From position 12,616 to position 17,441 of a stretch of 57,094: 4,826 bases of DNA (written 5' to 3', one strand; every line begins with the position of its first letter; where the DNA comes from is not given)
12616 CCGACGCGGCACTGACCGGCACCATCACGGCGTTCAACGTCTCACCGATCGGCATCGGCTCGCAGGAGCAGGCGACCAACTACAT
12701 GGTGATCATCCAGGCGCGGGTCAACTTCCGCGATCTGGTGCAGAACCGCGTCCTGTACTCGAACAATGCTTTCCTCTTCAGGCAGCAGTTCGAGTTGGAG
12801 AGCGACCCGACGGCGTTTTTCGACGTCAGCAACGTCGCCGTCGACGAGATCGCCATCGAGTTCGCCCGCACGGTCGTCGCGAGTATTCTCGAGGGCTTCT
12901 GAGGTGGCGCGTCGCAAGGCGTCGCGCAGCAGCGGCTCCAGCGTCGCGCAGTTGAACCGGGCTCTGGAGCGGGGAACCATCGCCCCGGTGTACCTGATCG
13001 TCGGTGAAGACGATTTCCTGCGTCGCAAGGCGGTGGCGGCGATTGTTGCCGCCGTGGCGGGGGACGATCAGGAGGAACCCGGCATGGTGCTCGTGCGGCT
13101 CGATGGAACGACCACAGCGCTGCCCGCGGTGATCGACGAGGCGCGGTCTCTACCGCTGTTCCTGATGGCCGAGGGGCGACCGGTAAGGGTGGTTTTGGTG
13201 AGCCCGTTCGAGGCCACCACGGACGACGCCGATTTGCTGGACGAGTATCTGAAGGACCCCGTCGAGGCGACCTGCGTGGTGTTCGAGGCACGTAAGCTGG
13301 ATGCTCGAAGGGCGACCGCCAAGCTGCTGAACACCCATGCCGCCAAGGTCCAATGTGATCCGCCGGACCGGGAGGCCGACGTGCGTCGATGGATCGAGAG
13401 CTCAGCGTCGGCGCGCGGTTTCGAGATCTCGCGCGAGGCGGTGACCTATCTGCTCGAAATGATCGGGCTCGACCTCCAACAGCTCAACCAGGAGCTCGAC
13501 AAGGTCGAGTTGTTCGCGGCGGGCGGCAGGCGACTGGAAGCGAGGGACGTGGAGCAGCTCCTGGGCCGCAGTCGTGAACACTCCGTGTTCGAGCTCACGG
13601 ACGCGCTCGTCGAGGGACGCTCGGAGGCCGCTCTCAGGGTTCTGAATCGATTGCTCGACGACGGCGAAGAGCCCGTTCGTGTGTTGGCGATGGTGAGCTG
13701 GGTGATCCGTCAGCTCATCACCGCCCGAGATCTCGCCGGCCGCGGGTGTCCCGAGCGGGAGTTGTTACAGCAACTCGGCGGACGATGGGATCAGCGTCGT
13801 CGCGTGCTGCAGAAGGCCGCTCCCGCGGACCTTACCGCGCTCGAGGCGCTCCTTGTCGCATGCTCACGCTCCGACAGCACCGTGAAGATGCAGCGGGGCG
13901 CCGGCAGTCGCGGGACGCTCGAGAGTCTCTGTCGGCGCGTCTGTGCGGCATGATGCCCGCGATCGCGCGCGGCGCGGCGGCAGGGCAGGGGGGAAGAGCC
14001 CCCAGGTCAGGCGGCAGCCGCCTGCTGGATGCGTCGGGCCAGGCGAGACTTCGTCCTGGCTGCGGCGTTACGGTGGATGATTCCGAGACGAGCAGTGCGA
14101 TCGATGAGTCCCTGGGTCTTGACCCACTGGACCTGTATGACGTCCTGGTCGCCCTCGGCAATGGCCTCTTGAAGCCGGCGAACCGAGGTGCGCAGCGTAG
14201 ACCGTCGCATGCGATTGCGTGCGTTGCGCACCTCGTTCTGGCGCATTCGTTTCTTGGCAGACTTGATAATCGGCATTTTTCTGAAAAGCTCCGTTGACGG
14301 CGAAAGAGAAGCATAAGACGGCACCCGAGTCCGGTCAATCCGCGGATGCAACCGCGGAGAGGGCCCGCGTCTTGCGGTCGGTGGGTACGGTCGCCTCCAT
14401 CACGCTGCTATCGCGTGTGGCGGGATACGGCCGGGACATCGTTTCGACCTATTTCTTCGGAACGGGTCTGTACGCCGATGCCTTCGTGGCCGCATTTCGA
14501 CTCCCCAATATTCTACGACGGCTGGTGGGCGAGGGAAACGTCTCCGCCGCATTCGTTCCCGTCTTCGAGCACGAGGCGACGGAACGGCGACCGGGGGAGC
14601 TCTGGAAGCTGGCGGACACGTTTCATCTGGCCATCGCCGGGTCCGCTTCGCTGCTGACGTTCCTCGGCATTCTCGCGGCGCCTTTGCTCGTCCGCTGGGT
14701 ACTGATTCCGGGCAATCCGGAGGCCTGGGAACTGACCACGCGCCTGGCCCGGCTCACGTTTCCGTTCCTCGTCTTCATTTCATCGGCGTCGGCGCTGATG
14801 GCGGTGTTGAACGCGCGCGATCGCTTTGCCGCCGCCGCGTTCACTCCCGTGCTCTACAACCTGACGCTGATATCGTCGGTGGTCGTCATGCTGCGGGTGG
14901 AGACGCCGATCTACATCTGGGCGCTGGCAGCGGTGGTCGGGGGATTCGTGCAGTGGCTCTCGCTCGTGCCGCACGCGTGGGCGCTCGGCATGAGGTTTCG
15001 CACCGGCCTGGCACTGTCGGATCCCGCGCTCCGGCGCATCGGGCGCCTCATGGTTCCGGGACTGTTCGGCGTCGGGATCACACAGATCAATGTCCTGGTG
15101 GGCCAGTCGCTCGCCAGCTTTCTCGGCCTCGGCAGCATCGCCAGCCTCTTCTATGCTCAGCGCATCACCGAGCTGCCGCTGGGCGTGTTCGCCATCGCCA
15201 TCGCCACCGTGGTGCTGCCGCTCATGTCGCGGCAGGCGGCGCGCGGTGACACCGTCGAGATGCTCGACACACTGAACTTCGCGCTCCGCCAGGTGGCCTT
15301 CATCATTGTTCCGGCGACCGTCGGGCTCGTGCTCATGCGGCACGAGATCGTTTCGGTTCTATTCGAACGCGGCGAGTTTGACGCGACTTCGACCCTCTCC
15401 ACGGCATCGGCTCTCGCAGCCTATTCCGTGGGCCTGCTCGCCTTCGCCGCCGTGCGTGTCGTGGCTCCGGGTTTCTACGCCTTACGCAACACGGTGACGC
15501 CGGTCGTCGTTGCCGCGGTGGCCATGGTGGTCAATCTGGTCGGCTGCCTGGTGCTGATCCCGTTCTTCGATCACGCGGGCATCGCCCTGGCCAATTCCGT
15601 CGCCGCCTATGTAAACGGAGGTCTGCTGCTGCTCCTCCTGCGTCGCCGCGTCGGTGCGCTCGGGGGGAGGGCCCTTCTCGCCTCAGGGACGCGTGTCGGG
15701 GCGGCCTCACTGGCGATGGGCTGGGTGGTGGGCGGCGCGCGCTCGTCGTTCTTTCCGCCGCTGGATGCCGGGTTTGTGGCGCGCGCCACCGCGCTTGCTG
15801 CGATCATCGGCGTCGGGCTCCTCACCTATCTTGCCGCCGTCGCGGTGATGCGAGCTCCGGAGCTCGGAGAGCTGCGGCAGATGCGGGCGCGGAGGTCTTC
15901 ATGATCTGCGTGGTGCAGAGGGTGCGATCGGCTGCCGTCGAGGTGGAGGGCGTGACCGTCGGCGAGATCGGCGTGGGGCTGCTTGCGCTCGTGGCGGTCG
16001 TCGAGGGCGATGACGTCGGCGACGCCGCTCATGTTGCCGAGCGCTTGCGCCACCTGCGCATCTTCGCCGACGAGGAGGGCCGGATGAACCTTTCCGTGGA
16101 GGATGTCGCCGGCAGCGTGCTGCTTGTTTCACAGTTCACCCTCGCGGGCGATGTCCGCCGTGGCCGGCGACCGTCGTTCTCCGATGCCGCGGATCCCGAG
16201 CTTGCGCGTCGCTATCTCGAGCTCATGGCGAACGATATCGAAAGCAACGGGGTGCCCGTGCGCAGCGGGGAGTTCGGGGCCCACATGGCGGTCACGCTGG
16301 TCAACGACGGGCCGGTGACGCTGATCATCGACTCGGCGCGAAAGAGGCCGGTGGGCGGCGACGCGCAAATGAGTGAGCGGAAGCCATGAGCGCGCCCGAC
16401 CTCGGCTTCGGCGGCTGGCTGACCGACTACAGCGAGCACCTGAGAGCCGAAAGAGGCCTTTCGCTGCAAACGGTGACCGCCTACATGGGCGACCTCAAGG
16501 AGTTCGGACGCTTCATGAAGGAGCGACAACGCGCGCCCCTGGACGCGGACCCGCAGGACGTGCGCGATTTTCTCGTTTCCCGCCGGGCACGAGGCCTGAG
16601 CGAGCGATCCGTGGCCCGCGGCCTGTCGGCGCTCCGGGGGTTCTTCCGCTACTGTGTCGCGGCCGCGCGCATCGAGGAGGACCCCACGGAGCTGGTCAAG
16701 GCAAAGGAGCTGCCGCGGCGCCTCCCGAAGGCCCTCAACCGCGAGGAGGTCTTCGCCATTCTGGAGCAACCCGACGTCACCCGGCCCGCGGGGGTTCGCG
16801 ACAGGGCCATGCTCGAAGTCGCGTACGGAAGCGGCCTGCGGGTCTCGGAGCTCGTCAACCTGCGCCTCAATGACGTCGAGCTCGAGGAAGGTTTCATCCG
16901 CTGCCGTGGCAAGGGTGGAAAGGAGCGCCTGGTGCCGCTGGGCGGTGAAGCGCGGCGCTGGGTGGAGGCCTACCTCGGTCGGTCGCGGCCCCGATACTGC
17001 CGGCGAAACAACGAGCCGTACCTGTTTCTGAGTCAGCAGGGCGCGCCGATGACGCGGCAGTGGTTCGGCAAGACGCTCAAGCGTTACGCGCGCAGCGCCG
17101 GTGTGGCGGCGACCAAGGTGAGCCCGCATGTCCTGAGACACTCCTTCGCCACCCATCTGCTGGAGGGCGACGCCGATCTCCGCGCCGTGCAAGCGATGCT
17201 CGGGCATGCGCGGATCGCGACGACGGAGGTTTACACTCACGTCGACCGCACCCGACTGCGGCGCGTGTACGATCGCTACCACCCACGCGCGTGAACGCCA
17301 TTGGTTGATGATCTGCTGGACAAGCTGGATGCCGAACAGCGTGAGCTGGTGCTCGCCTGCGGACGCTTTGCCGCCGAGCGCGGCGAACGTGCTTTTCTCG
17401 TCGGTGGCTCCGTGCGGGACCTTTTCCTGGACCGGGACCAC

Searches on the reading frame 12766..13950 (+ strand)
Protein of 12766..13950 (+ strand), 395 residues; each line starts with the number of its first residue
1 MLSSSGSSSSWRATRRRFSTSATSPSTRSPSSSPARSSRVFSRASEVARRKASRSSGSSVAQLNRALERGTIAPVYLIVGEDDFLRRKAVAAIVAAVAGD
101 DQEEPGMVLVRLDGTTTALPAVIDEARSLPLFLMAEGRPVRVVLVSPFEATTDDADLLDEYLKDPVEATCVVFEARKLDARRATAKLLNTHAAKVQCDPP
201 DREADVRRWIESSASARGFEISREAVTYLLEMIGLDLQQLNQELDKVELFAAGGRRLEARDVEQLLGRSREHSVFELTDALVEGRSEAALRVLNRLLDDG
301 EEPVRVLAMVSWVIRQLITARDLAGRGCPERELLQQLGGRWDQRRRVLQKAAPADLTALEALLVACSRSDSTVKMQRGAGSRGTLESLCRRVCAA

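Call 61: search_protein_families(library=ncbifam, proteins=[window:12766-13950:+], max_evalue=0.00001)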
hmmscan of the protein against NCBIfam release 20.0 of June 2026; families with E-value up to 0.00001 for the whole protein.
window:12766-13950:+ (395 aa): 5 families
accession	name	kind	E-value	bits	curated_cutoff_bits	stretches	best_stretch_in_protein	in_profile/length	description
TIGR01128.2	holA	equivalog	1.4e-65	221.8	80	1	75-388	1-312/316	DNA polymerase III subunit delta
NF004165.0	PRK05629.1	equivalog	1.5e-11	44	301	1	72-392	6-314/319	DNA polymerase III subunit delta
NF005918.0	PRK07914.1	equivalog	5e-10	39.4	420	1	72-308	5-233/321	hypothetical protein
NF011510.0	PRK14948.1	equivalog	1e-07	31.2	593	1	214-321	195-299/640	DNA polymerase III subunit gamma/tau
NF006302.0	PRK08487.1-5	equivalog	1.1e-07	31.9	296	1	178-317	110-243/323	DNA polymerase III subunit delta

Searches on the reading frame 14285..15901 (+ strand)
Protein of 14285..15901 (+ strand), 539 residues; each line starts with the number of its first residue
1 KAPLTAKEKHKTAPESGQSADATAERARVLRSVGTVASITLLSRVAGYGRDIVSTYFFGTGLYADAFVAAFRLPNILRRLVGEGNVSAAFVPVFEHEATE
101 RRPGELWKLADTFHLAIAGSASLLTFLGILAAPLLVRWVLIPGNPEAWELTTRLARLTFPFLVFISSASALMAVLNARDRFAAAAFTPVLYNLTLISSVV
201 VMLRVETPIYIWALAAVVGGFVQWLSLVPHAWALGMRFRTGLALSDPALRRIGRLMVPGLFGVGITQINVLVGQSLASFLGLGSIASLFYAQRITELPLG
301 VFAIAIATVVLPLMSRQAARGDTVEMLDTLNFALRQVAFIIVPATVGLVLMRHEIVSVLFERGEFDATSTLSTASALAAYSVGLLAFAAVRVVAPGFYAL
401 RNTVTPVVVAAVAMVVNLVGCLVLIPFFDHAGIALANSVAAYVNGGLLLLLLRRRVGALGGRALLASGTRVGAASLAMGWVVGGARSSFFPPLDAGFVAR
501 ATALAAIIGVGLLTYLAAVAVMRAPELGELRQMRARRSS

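Call 20: search_protein_families(library=ncbifam, proteins=[window:14285-15901:+], max_evalue=0.00001)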
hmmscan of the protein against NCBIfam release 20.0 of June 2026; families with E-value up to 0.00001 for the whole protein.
window:14285-15901:+ (539 aa): 1 family
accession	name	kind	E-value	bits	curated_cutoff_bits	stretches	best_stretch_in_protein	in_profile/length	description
TIGR01695.1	murJ_mviN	equivalog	1.1e-120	403.8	235.55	1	29-530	2-504/506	murein biosynthesis integral membrane protein MurJ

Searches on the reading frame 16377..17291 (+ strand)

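Call 20: search_protein_families(library=ncbifam, proteins=[window:16377-17291:+], max_evalue=0.00001)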
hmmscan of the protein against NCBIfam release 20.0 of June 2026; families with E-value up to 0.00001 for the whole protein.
window:16377-17291:+ (305 aa): 12 families
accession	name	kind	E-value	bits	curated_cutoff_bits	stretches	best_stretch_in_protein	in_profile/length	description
NF001399.0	PRK00283.1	subfamily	1.5e-107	359.3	279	1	16-305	10-299/300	tyrosine recombinase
TIGR02225.1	recomb_XerD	equivalog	1.9e-105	352.4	329.6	1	17-305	2-290/290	site-specific tyrosine recombinase XerD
TIGR02224.1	recomb_XerC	equivalog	4.9e-95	318.3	335.15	1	17-305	2-293/295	tyrosine recombinase XerC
NF040815.2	recomb_XerA_Arch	equivalog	3.6e-64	216.9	220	1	17-298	2-263/263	site-specific tyrosine recombinase/integron integrase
NF002331.0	PRK01287.1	subfamily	4.2e-60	203.6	371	1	68-303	87-326/365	site-specific tyrosine recombinase XerC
TIGR02249.1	integrase_gron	subfamily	1.9e-40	139.2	265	2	225-291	237-302/315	integron integrase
NF003462.0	PRK05084.1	equivalog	1.4e-34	119.4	267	1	140-301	195-356/360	tyrosine recombinase XerS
NF011946.0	PRK15417.1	equivalog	2.8e-23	82.6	435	2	225-291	252-317/337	integron integrase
NF007371.0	PRK09871.1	subfamily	2.9e-22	79.2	222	1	121-300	8-185/198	tyrosine-type DNA invertase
NF007370.0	PRK09870.1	subfamily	6.3e-18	65.1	221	1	120-302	13-192/200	tyrosine-type DNA invertase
NF040693.1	recomb_GmtY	equivalog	5.7e-13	48.9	340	1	208-293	345-436/441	gamma-mobile-trio recombinase GmtY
NF002685.0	PRK02436.1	equivalog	2e-09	37.6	178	1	24-287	10-244/245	site-specific tyrosine recombinase XerD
